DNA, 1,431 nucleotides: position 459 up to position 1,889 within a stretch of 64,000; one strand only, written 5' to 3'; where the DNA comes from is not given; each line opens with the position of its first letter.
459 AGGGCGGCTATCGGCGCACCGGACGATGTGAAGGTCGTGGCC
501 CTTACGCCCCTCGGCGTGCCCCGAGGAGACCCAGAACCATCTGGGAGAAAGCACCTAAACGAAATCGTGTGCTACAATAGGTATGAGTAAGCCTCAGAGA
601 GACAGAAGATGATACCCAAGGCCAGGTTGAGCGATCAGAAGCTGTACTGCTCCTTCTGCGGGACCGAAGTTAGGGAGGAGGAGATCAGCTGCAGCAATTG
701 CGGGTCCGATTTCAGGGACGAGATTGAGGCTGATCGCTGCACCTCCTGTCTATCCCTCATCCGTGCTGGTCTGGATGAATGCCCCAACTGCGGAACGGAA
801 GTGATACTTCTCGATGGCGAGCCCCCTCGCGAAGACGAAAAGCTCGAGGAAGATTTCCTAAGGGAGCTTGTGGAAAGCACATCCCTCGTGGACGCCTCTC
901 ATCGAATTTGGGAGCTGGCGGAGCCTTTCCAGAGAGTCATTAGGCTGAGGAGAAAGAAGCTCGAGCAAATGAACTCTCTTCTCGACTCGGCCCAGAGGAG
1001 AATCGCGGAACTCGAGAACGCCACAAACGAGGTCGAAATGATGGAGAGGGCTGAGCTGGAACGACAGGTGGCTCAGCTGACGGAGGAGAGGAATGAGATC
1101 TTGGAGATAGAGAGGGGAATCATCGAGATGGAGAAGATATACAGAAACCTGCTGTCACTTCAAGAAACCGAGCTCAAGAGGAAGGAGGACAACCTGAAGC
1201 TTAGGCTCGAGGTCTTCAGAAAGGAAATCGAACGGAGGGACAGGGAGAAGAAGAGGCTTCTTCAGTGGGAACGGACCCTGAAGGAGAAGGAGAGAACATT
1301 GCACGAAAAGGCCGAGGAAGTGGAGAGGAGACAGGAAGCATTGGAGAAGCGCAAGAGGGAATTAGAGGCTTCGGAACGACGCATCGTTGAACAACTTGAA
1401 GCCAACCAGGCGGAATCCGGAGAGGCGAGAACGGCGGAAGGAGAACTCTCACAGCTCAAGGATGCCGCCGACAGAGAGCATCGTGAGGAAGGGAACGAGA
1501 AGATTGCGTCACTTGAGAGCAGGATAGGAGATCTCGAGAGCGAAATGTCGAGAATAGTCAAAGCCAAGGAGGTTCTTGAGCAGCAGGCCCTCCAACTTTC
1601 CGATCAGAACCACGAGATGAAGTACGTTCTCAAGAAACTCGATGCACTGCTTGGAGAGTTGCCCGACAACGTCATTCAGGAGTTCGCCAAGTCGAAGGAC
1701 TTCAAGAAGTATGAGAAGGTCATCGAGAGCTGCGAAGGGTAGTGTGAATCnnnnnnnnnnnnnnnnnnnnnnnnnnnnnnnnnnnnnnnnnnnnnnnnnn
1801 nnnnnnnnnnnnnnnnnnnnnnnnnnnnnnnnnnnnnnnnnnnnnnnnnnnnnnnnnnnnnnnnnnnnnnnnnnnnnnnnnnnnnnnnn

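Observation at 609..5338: Two-gene module: double zinc-ribbon coiled-coil protein plus a 1195-aa pure coiled-coil giant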

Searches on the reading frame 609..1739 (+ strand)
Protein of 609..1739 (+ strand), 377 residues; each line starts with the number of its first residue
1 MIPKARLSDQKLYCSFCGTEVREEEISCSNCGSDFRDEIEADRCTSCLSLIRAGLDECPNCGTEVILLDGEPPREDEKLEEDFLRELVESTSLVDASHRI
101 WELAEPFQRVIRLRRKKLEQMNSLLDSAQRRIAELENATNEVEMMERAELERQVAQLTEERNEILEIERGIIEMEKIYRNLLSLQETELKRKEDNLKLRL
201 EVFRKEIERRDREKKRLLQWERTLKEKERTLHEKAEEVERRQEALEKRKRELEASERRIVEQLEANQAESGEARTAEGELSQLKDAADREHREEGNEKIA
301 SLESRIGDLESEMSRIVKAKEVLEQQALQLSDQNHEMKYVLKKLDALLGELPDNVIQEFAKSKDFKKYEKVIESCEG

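Call 3: search_protein_families(library=pfam, proteins=[window:609-1739:+], max_evalue=1)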
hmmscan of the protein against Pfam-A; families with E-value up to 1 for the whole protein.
window:609-1739:+ (377 aa): 15 families
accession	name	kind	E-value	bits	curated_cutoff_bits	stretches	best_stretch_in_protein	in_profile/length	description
PF13240.11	Zn_Ribbon_1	-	7.7e-06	26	25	1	13-34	1-22/23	zinc-ribbon domain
PF12773.13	DZR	-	8e-06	26.4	27.3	1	14-62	1-45/45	Double zinc ribbon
PF13248.11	Zn_ribbon_3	-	0.00018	21.3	27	1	11-35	2-26/26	zinc-ribbon domain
PF17032.10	Zn_ribbon_15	-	0.0084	17.3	28.9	1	26-62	38-73/73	zinc-ribbon family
PF05531.17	NPV_P10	-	0.017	16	29.8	0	115-168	10-62/75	Nucleopolyhedrovirus P10 protein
PF25164.1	CoiA_N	-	0.11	12.5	26.3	0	58-69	20-31/50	Competence protein CoiA, N-terminal domain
PF18912.6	DZR_2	-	0.12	12.7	27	1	14-61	10-55/56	Double zinc ribbon domain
PF14803.11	Zn_ribbon_Nudix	-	0.12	12.7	25.6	0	13-22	2-11/34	Nudix N-terminal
PF07191.17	Zn_ribbon_6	-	0.15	12.5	25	0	13-53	2-44/67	Double zinc ribbon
PF24460.1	DUF7575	-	0.15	11.9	28.5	0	56-65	4-13/28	Domain of unknown function (DUF7575)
PF23991.1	DUF7310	-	0.19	12.7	40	1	277-313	16-53/83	Coiled-coil region of unknown function (DUF7310)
PF12072.13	RNase_Y_N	-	0.41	10.5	32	1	185-266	52-129/201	RNase Y N-terminal region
PF12172.15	zf-ChsH2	-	0.43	10.9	23.2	1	14-34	14-34/37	ChsH2, rubredoxin-like zinc ribbon domain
PF23455.1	DUF7129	-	0.68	10.2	30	0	44-65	14-37/45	Domain of unknown function (DUF7129)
PF25299.1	ZZ_ADA2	-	0.87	10.2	27.5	0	14-35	1-23/48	ADA2 ZZ-type zing finger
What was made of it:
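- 648..791 (+): Two zinc ribbons (residues 14-31 and 44-61; 4 x CxxC). Pfam Zn_Ribbon_1/DZR (call 3).
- On Double zinc ribbon (Pfam DZR / Zn_Ribbon_1): DZR scores 26.4 bits, just under its cut-off of 27.3 (call 3).
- Checked: Pfam Zn_Ribbon_1 scores 26 bits against a cutoff of 25, and DZR scores 26.4 against 27.3 (call 3).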

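Call 4: search_protein_families(library=ncbifam, proteins=[window:609-1739:+], max_evalue=1)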
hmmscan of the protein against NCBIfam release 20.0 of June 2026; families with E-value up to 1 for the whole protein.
window:609-1739:+ (377 aa): 10 families
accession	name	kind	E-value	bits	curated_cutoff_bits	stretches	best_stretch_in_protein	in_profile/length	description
NF041034.1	Rad50_Sulf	equivalog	5.9e-09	34.4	1000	1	56-346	424-698/872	DNA double-strand break repair ATPase Rad50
NF003034.1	PRK03918.1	equivalog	3.7e-05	21.9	700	1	106-338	204-432/878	DNA double-strand break repair ATPase Rad50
NF003357.0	PRK04406.1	equivalog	0.00041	20.5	122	1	297-345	4-56/75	hypothetical protein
TIGR02168.1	SMC_prok_B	equivalog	0.00056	17.8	567.35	1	114-358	705-950/1181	chromosome segregation protein SMC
NF011481.0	PRK14890.1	equivalog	0.031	14.3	61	1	37-66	5-38/61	putative Zn-ribbon RNA-binding protein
TIGR02169.1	SMC_prok_A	equivalog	0.05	11.3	729.4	1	96-354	680-933/1165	chromosome segregation protein SMC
NF045780.1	TrlF_fam_ATP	equivalog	0.054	12.2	350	1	97-363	416-675/944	TrlF family AAA-like ATPase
NF002572.0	PRK02224.1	equivalog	0.16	10.2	1087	1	113-324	248-450/888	DNA double-strand break repair ATPase Rad50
TIGR04523.1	Mplasa_alph_rch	subfamily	0.18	9.7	270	1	116-354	398-646/745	helix-rich protein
NF033497.1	rubre_like_arch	subfamily_domain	0.97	9.2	32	0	14-36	3-27/34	rubrerythrin-like domain-containing protein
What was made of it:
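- SMC/Rad50 hits are confined to the coiled-coil part of the profiles and lie far below cut-off (call 4).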

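Call 7: find_encoding_contigs(protein=window:609-1739:+, flank=10000, max_places=6)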
Protein window:609-1739:+ (377 aa): no gene with exactly this product is on record in the collection.
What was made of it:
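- Tried and rejected: Not on record (call 7).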

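Call 8: find_homologous_proteins(query=window:609-1739:+)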
Query window:609-1739:+ (377 aa): 16 proteins with E <= 0.001 among 8000 candidates.
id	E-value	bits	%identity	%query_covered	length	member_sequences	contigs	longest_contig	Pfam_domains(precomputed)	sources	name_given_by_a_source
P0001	9.4e-228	773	100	100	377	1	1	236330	PF13240.12,PF12773.14,PF27359.1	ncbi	ncbi:MAG: hypothetical protein ACE5QF_00065 [Thermoplasmata archaeon]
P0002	8.0e-161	553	74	100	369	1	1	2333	PF12773.14,PF27359.1,PF13248.12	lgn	-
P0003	3.5e-160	551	73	100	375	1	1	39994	PF13240.12,PF12773.14,PF27359.1,PF13248.12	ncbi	ncbi:MAG: hypothetical protein ACE5QW_02165 [Thermoplasmata archaeon]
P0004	6.0e-158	544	71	100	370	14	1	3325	PF13240.12,PF12773.14,PF27359.1,PF13248.12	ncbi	-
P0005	9.0e-158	543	72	100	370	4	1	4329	PF13240.12,PF12773.14,PF27359.1,PF13248.12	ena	-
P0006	1.9e-156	539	72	100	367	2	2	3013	PF13240.12,PF12773.14,PF27359.1,PF13248.12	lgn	-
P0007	2.1e-156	539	71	100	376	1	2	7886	PF27359.1,PF13248.12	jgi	jgi:DNA repair exonuclease SbcCD ATPase subunit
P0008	3.0e-156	538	71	100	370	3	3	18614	PF13240.12,PF12773.14,PF27359.1,PF13248.12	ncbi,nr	ncbi:MAG: hypothetical protein LN415_07760 [Candidatus Thermoplasmatota archaeon]|nr:hypothetical pr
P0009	1.1e-155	536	72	100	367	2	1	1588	PF13240.12,PF12773.14,PF27359.1,PF13248.12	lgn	-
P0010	1.1e-152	526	70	100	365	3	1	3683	PF13240.12,PF12773.14,PF27359.1,PF13248.12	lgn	-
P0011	1.9e-151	522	68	100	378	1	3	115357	PF13240.12,PF12773.14,PF27359.1,PF13248.12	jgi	jgi:DNA repair exonuclease SbcCD ATPase subunit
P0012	2.7e-112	394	72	79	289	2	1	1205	PF27359.1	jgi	jgi:chromosome segregation ATPase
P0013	3.4e-112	393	57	100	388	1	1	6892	PF27359.1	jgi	-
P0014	5.5e-107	376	56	100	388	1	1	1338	PF12773.14,PF27359.1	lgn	-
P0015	3.2e-106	374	55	100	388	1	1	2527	PF13240.12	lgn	-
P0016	8.1e-106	372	56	100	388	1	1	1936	PF27359.1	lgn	-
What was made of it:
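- Checked: The archaeal origin is confirmed by a 100% match to NCBI MAG 'Thermoplasmata archaeon' ACE5QF_00065 (call 8).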

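Call 9: find_encoding_contigs(protein=P0011, flank=8000, max_places=3)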
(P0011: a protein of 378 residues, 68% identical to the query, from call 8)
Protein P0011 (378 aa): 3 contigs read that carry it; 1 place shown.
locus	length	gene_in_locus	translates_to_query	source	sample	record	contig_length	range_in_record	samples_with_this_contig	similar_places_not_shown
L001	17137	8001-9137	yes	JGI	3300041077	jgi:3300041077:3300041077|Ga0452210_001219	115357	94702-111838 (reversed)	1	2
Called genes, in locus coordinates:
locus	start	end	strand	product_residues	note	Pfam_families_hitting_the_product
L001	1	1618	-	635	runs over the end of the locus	PF01293:PEPCK_ATP (weak)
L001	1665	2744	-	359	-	PF00924:MS_channel_2nd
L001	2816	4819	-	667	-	PF00122:E1-E2_ATPase, PF00702:Hydrolase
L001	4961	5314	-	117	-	PF12840:HTH_20 (weak), PF01022:HTH_5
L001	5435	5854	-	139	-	-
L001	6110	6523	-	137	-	-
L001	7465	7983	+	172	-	PF00881:Nitroreductase, PF14512:TM1586_NiRdase (weak)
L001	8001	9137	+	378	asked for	PF13248:Zn_ribbon_3 (faint), PF12773:DZR (weak), PF13240:Zn_Ribbon_1 (faint), PF27359:TP_0179 (weak)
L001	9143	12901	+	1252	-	-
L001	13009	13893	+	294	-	PF01497:Peripla_BP_2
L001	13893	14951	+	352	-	PF01032:FecCD, PF00950:ABC-3 (weak)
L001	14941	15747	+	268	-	PF02463:SMC_N (faint), PF00005:ABC_tran, PF13304:AAA_21 (faint)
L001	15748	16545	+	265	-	PF25211:DUF7839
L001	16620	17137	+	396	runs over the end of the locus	PF00483:NTP_transferase, PF12804:NTP_transf_3, PF25084:LbH_EIF2B, PF24894:Hexapep_GlmU (weak), PF00132:Hexapep, PF14602:Hexapep_2 (weak), PF25087:GMPPB_C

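Call 10: find_encoding_contigs(protein=P0003, flank=8000, max_places=3)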
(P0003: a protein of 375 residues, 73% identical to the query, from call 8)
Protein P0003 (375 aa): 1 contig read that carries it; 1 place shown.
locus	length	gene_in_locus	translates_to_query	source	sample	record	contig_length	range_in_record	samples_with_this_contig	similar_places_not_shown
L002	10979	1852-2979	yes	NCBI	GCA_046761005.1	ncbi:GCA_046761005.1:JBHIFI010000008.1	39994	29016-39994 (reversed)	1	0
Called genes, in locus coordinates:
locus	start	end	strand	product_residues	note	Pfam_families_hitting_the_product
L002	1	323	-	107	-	?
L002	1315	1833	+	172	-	PF14512:TM1586_NiRdase (faint), PF00881:Nitroreductase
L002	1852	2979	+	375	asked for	PF13248:Zn_ribbon_3 (faint), PF12773:DZR (weak), PF13240:Zn_Ribbon_1 (faint), PF27359:TP_0179 (weak)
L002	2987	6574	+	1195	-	-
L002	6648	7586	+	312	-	PF01497:Peripla_BP_2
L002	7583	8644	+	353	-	PF01032:FecCD, PF00950:ABC-3 (weak)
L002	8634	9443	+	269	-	PF13476:AAA_23 (weak), PF02463:SMC_N (weak), PF00005:ABC_tran, PF13304:AAA_21 (weak)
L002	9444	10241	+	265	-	PF25211:DUF7839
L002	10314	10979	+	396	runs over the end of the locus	PF00483:NTP_transferase, PF12804:NTP_transf_3, PF24894:Hexapep_GlmU (faint), PF25084:LbH_EIF2B, PF00132:Hexapep, PF25087:GMPPB_C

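Call 11: find_encoding_contigs(protein=P0013, flank=8000, max_places=3)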
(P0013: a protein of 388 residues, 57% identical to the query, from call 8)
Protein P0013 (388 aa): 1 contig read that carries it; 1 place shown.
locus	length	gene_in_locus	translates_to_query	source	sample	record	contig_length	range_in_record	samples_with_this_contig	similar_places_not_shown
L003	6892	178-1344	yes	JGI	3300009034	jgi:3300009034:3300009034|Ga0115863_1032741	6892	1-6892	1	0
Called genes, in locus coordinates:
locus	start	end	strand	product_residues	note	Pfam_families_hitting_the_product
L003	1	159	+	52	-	?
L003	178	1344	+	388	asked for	PF27359:TP_0179 (weak)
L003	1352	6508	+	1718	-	-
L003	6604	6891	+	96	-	?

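Call 21: find_related_loci(query=A1, collection=genome_contigs, flank=8000)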
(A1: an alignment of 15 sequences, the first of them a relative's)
Query A1 (377 aa) in genome_contigs; peptide patterns used: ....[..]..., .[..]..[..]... (x = any residue, [..] = any of these).
246 stretches matched a pattern; 5 encode a relative of the query (tblastn E <= 1e-3); 5 distinct loci.
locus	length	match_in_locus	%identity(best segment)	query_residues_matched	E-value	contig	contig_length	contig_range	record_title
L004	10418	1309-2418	73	1-377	1e-172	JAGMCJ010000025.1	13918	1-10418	MAG: Thermoplasmata archaeon isolate RS_17_1 ZL495.bin.1.fa_25, whole genome shotgun sequence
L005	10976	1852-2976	73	1-377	2e-171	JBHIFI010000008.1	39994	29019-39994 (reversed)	MAG: Thermoplasmata archaeon isolate b1.sp2_bin.58 NODE_149_length_39994_cov_9.058039, whole genome shotgun sequence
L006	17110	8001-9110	71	1-377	1e-168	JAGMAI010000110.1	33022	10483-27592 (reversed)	MAG: Thermoplasmata archaeon isolate RS_14_3 ZL355.bin.3.fa_110, whole genome shotgun sequence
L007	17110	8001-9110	72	1-377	5e-167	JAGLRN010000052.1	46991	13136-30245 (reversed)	MAG: Thermoplasmata archaeon isolate RS_9_17 ROV157_9.bin.17.fa_52, whole genome shotgun sequence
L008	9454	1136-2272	32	13-373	7e-56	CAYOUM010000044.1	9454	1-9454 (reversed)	MAG TPA_asm: uncultured Methanomassiliicoccales archaeon isolate binchicken_co260_609 genome assembly, contig: NODE_1089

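Call 30: search_protein_representatives(alignment_id=A1)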
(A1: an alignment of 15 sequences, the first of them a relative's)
Query: 15 sequences, 377 profile positions. Proteins with E-value up to 0.001 (for the whole library): 441; up to 1e-10: 76; up to 1e-30: 17. The best 150 are listed.
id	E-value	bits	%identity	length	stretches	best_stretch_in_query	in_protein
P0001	1.4e-195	666.3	-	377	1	1-377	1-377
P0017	8.7e-65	235.8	-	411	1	2-375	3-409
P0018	1.4e-64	235.2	-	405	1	7-373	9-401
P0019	8.6e-56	206.2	-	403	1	10-373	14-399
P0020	2.5e-55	204.7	-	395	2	100-373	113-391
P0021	1.2e-53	199.2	-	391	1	9-373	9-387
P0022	8.7e-50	186.5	-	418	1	9-373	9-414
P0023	8.9e-48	179.9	-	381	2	100-373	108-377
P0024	6.5e-46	173.7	-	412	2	95-375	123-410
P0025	9.7e-45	169.9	-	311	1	92-373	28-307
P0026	1.1e-39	153.2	-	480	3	90-277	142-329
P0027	3.7e-39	151.5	-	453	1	1-373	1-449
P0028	4.4e-38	148.0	-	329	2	4-247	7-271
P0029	2.2e-36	142.4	-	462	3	89-262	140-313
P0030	2.1e-33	132.6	-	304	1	12-237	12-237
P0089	5.2e-11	58.9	-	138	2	333-372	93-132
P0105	1.2e-08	51.1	-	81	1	302-373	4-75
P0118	5.9e-08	48.8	-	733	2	329-375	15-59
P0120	7.5e-08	48.5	-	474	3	335-373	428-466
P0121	7.6e-08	48.4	-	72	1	308-373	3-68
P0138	2.7e-07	46.6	-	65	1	313-373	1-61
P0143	3.3e-07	46.4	-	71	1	329-373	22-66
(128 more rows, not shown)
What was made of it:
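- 609..1742 (+): 377-aa adaptor-like protein: double zinc ribbon, acidic linker, conserved helical block, variable coiled-coil spacer and C-terminal LP motif. The family gives 441 profile hits, about 40 of them full-length cluster representatives (call 30).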

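Call 32: predict_structure(alignment_id=A1)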
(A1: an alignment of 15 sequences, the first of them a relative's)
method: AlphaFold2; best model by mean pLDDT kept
length: 377 residues; sequences in the alignment: 15
mean_pLDDT: 76.0   pTM: 0.29
mean pLDDT of the five models: 76.0, 73.7, 73.4, 71.9, 71.7
residues with pLDDT >= 90: 83; 70-90: 176; 50-70: 83; < 50: 35
segments of 3 or more residues with pLDDT < 50: 67-80, 87-93, 267-274
pLDDT, mean of each block of 10 residues (from residue 1): 62 77 78 64 63 66 57 44 52 50 67 79 87 87 89 89 85 82 83 91 95 95 95 94 93 85 58 45 60 81 91 92 89 83 78 74 70 56
secondary structure, 60 per line:
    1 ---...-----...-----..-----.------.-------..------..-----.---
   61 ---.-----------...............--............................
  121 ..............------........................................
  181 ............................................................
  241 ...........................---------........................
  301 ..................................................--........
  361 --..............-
elements in order: E4-6 E12-14 H76-90 H93-134 H141-267 H277-350 H353-360 H363-376
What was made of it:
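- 648..791 (+): AF2 predicts short strands here (call 32).
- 846..1283 (+): Conserved central helical block (residues ~80-225; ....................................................). AF2 pLDDT is 85-95 over residues ~130-260 (call 32).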
